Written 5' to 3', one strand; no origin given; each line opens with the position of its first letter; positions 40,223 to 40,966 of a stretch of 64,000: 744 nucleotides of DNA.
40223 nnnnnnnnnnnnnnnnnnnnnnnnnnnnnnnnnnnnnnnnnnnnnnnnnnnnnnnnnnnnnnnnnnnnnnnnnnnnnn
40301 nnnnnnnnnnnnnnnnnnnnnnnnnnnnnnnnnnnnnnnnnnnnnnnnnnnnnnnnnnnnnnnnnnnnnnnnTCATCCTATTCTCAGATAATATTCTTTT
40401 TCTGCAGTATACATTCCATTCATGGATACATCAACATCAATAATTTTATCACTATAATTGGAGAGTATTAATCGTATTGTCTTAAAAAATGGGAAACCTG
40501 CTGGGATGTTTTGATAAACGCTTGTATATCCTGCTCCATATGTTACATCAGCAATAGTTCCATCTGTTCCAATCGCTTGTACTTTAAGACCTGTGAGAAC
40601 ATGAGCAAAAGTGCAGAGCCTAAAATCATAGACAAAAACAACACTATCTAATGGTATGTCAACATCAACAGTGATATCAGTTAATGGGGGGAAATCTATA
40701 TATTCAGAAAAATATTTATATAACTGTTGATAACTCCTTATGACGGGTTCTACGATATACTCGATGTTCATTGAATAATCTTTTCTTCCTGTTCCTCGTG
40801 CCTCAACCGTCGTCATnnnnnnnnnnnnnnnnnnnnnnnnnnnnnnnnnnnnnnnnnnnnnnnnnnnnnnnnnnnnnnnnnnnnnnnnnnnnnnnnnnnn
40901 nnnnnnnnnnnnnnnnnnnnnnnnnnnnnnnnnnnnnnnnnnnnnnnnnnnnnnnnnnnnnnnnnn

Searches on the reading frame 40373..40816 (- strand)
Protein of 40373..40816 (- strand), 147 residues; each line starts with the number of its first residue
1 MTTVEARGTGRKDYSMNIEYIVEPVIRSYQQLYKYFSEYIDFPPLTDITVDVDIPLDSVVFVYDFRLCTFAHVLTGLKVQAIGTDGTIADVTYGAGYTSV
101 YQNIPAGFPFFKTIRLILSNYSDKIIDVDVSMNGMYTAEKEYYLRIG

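Call 13: search_protein_families(library=pfam, proteins=[window:40373-40816:-], max_evalue=0.01)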
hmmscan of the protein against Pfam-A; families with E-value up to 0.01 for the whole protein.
window:40373-40816:- (147 aa): 0 families

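Call 15: find_homologous_proteins(query=window:40373-40816:-, max_evalue=0.001)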
Query window:40373-40816:- (147 aa): 7 proteins with E <= 0.001 among 13 candidates.
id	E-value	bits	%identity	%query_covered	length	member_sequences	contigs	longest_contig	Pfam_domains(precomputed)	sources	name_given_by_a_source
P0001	1.6e-91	322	100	100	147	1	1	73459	-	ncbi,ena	-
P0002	3.3e-58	214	67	100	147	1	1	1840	-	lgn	-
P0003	1.2e-51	192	62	99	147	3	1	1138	-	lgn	-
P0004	6.8e-24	102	43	96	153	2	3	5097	-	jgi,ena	-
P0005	3.1e-22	97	41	99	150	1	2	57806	-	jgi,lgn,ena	-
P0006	3.7e-22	97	45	96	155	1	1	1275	-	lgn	-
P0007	1.0e-16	79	38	96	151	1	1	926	-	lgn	-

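Call 17: find_encoding_contigs(protein=P0001, flank=10000, max_places=3)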
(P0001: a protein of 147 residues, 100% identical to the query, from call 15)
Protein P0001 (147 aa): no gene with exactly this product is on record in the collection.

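Call 19: find_encoding_contigs(protein=P0005, flank=10000, max_places=3)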
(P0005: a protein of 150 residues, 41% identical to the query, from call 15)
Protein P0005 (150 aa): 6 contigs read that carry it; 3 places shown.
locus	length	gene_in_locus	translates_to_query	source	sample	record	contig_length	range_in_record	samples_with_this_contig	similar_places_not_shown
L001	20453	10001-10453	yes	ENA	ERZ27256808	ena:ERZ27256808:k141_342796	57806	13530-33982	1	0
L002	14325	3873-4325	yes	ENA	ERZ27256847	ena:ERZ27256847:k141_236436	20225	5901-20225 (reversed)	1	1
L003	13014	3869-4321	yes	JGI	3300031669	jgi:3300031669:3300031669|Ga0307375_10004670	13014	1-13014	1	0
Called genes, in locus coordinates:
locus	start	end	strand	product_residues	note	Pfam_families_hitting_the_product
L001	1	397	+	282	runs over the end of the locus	-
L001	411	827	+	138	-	-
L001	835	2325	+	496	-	-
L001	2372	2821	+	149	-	-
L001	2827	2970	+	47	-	-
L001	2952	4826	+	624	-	-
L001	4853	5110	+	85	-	-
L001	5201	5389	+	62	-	-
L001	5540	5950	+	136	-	-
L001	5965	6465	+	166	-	-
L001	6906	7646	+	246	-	-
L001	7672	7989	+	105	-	-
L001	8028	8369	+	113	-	-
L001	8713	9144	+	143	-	-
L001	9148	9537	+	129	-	-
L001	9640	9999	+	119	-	-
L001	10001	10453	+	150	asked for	-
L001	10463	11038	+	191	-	-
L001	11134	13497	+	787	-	-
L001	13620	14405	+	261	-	PF21948:LplA-B_cat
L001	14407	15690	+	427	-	-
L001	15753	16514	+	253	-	-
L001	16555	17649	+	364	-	PF13439:Glyco_transf_4 (weak), PF00534:Glycos_transf_1, PF13692:Glyco_trans_1_4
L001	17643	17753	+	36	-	-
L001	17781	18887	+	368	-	PF00534:Glycos_transf_1, PF13692:Glyco_trans_1_4, PF13524:Glyco_trans_1_2 (weak), PF20706:GT4-conflict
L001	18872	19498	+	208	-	PF13489:Methyltransf_23 (weak), PF03269:DUF268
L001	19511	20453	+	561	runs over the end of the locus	PF13489:Methyltransf_23 (weak), PF08241:Methyltransf_11, PF13649:Methyltransf_25, PF13847:Methyltransf_31 (weak), PF08241:Methyltransf_11, PF08242:Methyltransf_12 (weak), PF08241:Methyltransf_11, PF13649:Methyltransf_25, +6 more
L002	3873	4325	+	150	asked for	-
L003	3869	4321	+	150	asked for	-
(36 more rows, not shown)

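Call 20: find_encoding_contigs(protein=P0002, flank=5000, max_places=3)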
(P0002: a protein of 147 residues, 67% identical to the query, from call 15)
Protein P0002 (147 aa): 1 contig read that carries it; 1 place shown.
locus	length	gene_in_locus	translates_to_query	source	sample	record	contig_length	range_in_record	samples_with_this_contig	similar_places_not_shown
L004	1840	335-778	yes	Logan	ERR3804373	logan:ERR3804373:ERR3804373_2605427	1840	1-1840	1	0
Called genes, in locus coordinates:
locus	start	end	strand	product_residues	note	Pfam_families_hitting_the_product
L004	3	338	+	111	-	?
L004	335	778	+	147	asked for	-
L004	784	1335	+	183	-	-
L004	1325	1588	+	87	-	-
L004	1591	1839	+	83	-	?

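Call 21: find_encoding_contigs(protein=P0003, flank=5000, max_places=3)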
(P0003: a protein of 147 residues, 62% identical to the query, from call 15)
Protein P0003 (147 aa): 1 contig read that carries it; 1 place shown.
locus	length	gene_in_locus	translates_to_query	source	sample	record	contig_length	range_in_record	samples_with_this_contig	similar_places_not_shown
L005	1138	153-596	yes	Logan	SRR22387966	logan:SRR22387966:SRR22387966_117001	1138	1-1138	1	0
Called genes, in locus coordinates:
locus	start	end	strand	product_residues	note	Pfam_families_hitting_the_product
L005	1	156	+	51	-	?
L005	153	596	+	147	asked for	-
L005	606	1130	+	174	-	-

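Call 34: search_protein_families(library=phrogs, proteins=[window:40373-40816:-], max_evalue=0.01)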
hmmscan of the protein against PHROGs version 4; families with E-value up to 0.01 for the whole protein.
window:40373-40816:- (147 aa): 0 families

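Call 41: find_related_loci(query=A5, collection=viral_contigs, flank=10000)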
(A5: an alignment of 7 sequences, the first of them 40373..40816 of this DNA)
Query A5 (147 aa) in viral_contigs; peptide patterns used: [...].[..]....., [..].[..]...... (x = any residue, [..] = any of these).
18 stretches matched a pattern, but none encodes a relative of the query by tblastn (E <= 1e-3).

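Call 44: predict_structure(alignment_id=A5)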
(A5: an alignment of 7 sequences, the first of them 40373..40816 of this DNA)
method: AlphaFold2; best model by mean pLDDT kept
length: 147 residues; sequences in the alignment: 7
mean_pLDDT: 73.1   pTM: 0.66
mean pLDDT of the five models: 73.1, 72.2, 59.6, 58.7, 57.6
residues with pLDDT >= 90: 47; 70-90: 51; 50-70: 12; < 50: 37
segments of 3 or more residues with pLDDT < 50: 1-29, 140-147
pLDDT, mean of each block of 10 residues (from residue 1): 40 36 40 78 93 77 86 92 84 91 77 90 92 73 38
secondary structure, 60 per line:
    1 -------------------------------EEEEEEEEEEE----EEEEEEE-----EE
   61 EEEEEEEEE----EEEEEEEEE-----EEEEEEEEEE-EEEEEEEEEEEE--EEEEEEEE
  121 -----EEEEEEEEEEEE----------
elements in order: E32-42 E47-53 E59-69 E74-82 E88-97 E99-110 E113-120 E126-137
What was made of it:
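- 40373..40816 (-): Gene B: 147-aa protein with a low-confidence N-terminal arm (residues 1-29) and an eight-strand jelly-roll-like beta-sandwich (residues ~30-140). AF2 mean pLDDT 73, core blocks 77-93, arm below 50 (call 44).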

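Call 47: search_protein_representatives(alignment_id=A5)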
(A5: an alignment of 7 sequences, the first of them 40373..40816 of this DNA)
Query: 7 sequences, 148 profile positions. Proteins with E-value up to 0.001 (for the whole library): 113; up to 1e-10: 73; up to 1e-30: 30. The best 113 are listed.
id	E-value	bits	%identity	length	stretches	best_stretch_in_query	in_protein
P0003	5.5e-65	234.3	-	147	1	1-145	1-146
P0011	4.1e-56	205.5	-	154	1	3-146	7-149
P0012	6.2e-48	179.0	-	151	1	4-144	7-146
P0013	1.1e-46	175.0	-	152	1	3-145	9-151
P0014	4.5e-46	172.9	-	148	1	3-144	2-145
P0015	1.4e-45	171.4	-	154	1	3-145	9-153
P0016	1.3e-44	168.2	-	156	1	3-145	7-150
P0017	2.5e-43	164.0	-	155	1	3-146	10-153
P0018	2.2e-42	161.0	-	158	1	3-145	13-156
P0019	3.6e-42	160.3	-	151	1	3-145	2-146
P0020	8.3e-41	155.8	-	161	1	3-146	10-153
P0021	1.9e-38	148.2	-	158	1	4-145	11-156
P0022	2.3e-38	147.9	-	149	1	3-144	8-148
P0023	9.5e-38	145.9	-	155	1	4-146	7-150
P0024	4.0e-37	143.9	-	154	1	4-146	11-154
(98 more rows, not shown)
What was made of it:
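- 40373..40816 (-): Homologs in calls 15 and 47.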

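Call 49: fold_search(model_id=the predicted structure, library=pdb)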
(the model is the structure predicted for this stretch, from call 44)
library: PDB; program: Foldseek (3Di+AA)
matches with E <= 10: 1751; with E <= 0.001: 34
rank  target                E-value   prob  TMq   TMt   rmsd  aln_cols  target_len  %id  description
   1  5bkn_L                6.6e-05  1.00  0.39  0.38  11.4       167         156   12  Crystallographic structure of a cubic crystal form of STMV (84.5 degree rotation) grown from chloride (released 2021-12-15)
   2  5bkl_B                1.0e-04  1.00  0.40  0.41  10.1       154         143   11  Crystallographic structure of the cubic crystal form of STMV (77.9 degree rotation) grown from NaCl (released 2021-12-15)
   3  5bkl_L                1.1e-04  1.00  0.39  0.37  10.8       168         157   11  Crystallographic structure of the cubic crystal form of STMV (77.9 degree rotation) grown from NaCl (released 2021-12-15)
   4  1pm4_A                1.5e-04  1.00  0.34  0.41  11.0       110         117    9  Crystal structure of Yersinia pseudotuberculosis-derived mitogen (YPM) (released 2004-01-27)
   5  9wcb_F                1.5e-04  1.00  0.29  0.26  13.4       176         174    8  Open state of A8 gpJ 713 central tail fiber with OmpC G17 from E. coli EDL933 (released 2026-01-28)
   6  5ehd_h                1.6e-04  1.00  0.45  0.58   4.3       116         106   16  Crystal structure of human nucleophosmin-core in complex with cytochrome c (released 2016-11-09)
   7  7vrn_I                1.6e-04  1.00  0.38  0.17   8.2       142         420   14  Structure of infectious bursal disease virus Gt strain (released 2022-03-30)
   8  5bkl_C                1.8e-04  1.00  0.40  0.41   9.7       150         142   12  Crystallographic structure of the cubic crystal form of STMV (77.9 degree rotation) grown from NaCl (released 2021-12-15)
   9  9i0y_a                2.1e-04  1.00  0.39  0.48   6.8       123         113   14  Recombinant Ena2A fibers (released 2025-03-12)
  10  9i0y_0                2.1e-04  1.00  0.39  0.47   6.8       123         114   14  Recombinant Ena2A fibers (released 2025-03-12)
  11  7vrn_A                2.6e-04  1.00  0.39  0.18   8.0       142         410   14  Structure of infectious bursal disease virus Gt strain (released 2022-03-30)
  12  7a02_A                2.9e-04  1.00  0.45  0.56   6.7       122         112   15  Bacillus endospore appendages form a novel family of disulfide-linked pili (released 2021-04-28)
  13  7vmf_A                2.9e-04  1.00  0.41  0.56   4.3       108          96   16  Crystal structure of Arabidopsis thaliana HDT2 (released 2022-09-21)
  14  7m54_E                2.9e-04  1.00  0.40  0.38  12.4       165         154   12  Crystallographic structure of a cubic crystal form of STMV grown from bromide (released 2021-12-15)
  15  4n8m_A                3.4e-04  1.00  0.46  0.58   4.3       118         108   16  Structural polymorphism in the N-terminal oligomerization domain of NPM1 (released 2014-03-12)
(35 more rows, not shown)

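Call 50: fold_search(model_id=the predicted structure, library=viral)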
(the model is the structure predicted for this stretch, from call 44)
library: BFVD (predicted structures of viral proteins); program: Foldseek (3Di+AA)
matches with E <= 10: 1911; with E <= 0.001: 231
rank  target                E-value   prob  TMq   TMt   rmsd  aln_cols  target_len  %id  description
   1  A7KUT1                6.1e-07  1.00  0.62  0.70   8.8       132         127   11  (no name in the UniProt tables at hand)
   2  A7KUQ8                4.4e-06  1.00  0.58  0.69   3.0       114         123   10  (no name in the UniProt tables at hand)
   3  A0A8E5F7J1            5.5e-06  1.00  0.49  0.57   4.7       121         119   11  (no name in the UniProt tables at hand)
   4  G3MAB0                8.4e-06  1.00  0.60  0.12   2.8       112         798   13  Gp369 [Bacillus phage G]
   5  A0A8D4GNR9            1.2e-05  1.00  0.42  0.29  10.4       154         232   16  (no name in the UniProt tables at hand)
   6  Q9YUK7                1.2e-05  1.00  0.41  0.41   7.2       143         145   16  Structural polyprotein (Fragment) [Avian infectious bursal disease virus]
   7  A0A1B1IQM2            1.4e-05  1.00  0.46  0.58   4.5       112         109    9  (no name in the UniProt tables at hand)
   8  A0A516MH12            1.5e-05  1.00  0.49  0.61   4.1       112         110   14  (no name in the UniProt tables at hand)
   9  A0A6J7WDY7            1.5e-05  1.00  0.48  0.60   4.2       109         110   13  Virion structural protein [uncultured Caudovirales phage]
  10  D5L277                1.9e-05  1.00  0.49  0.60   8.3       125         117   10  Uncharacterized protein [uncultured virus]
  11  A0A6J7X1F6            2.3e-05  1.00  0.53  0.65   4.0       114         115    6  Uncharacterized protein [uncultured Caudovirales phage]
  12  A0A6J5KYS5            2.4e-05  1.00  0.51  0.22   2.6        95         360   12  Uncharacterized protein [uncultured Caudovirales phage]
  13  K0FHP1                2.7e-05  1.00  0.39  0.14   9.0       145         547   14  Structural polyprotein (Fragment) [Avian infectious bursal disease virus]
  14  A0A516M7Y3            4.0e-05  1.00  0.49  0.24   2.7        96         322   21  (no name in the UniProt tables at hand)
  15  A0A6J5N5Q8            4.0e-05  1.00  0.48  0.60   4.4       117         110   14  Uncharacterized protein [uncultured Caudovirales phage]
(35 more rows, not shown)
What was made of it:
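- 40373..40816 (-): Foldseek matches STMV coat protein, IBDV VP2 and virion/uncharacterised phage proteins (calls 49, 50).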

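Call 54: find_related_loci(query=A5, collection=genome_contigs, flank=10000)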
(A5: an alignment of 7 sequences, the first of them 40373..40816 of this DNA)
Query A5 (147 aa) in genome_contigs; peptide patterns used: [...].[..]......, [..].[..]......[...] (x = any residue, [..] = any of these).
38 stretches matched a pattern, but none encodes a relative of the query by tblastn (E <= 1e-3).
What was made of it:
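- Tried and rejected: A scan of GTDB species genomes for B found none (call 54).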

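Call 55: find_related_loci(query=A5, collection=metagenome_contigs, flank=10000)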
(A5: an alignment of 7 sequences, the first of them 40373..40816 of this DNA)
Query A5 (147 aa) in metagenome_contigs; peptide patterns used: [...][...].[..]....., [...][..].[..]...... (x = any residue, [..] = any of these).
113 stretches matched a pattern; 44 encode a relative of the query (tblastn E <= 1e-3); 43 distinct loci.
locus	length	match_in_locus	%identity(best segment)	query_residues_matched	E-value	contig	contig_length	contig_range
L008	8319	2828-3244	45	8-146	2e-35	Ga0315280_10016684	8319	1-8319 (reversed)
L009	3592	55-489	45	3-147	3e-35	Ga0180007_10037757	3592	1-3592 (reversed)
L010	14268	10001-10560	43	3-146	9e-35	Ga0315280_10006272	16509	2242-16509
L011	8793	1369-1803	45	3-147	1e-34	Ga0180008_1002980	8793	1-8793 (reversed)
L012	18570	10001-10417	45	4-144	2e-34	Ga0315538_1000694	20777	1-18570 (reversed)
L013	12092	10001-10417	45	4-144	1e-34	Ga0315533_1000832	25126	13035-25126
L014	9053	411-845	45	3-147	1e-34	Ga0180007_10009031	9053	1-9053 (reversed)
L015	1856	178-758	43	3-146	2e-34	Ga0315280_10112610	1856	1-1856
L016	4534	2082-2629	42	3-146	2e-33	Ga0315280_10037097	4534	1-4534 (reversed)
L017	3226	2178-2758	41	3-146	4e-33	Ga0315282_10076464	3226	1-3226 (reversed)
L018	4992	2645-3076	43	3-146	7e-33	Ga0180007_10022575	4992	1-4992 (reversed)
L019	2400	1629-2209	42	3-146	1e-32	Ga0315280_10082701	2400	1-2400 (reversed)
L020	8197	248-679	43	3-146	7e-33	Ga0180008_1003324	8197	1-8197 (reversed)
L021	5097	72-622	43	6-146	1e-30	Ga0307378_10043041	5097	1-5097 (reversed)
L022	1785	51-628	41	2-146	6e-30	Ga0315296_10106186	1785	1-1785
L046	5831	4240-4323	79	1-28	1e-10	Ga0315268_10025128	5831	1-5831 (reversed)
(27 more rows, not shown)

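Call 60: search_protein_families(library=pfam, proteins=[L046:4219-4986:+, L004:784-1335:+, L001:10463-11038:+], max_evalue=0.01)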
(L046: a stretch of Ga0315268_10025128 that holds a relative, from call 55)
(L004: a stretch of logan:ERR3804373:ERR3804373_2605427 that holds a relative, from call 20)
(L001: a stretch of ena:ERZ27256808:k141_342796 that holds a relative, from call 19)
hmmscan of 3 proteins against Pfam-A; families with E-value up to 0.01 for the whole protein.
L046:4219-4986:+ (255 aa): 0 families

L004:784-1335:+ (183 aa): 0 families

L001:10463-11038:+ (191 aa): 0 families

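Call 73: find_homologous_proteins(query=L046:4237-4986:+, max_evalue=0.001)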
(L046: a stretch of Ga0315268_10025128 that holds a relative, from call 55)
Query L046:4237-4986:+ (249 aa): 2 proteins with E <= 0.001 among 130 candidates.
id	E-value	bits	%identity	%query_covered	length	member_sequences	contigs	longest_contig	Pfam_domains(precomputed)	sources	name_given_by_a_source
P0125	7.0e-166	568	100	100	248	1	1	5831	-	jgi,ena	-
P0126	4.9e-67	244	50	94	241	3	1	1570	-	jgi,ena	-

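Call 76: find_encoding_contigs(protein=P0126, flank=3000, max_places=2)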
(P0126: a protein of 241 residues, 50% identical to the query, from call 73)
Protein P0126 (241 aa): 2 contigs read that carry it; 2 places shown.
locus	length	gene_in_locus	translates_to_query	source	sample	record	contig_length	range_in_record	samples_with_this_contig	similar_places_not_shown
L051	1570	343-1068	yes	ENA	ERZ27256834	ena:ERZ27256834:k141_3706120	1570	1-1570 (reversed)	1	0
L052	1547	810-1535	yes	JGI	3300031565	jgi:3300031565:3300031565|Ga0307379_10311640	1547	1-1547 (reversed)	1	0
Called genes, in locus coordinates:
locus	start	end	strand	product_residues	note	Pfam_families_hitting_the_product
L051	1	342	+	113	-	?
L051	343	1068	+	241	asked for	-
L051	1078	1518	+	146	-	-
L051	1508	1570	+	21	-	?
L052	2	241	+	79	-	?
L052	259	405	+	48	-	-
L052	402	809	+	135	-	-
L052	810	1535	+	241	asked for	-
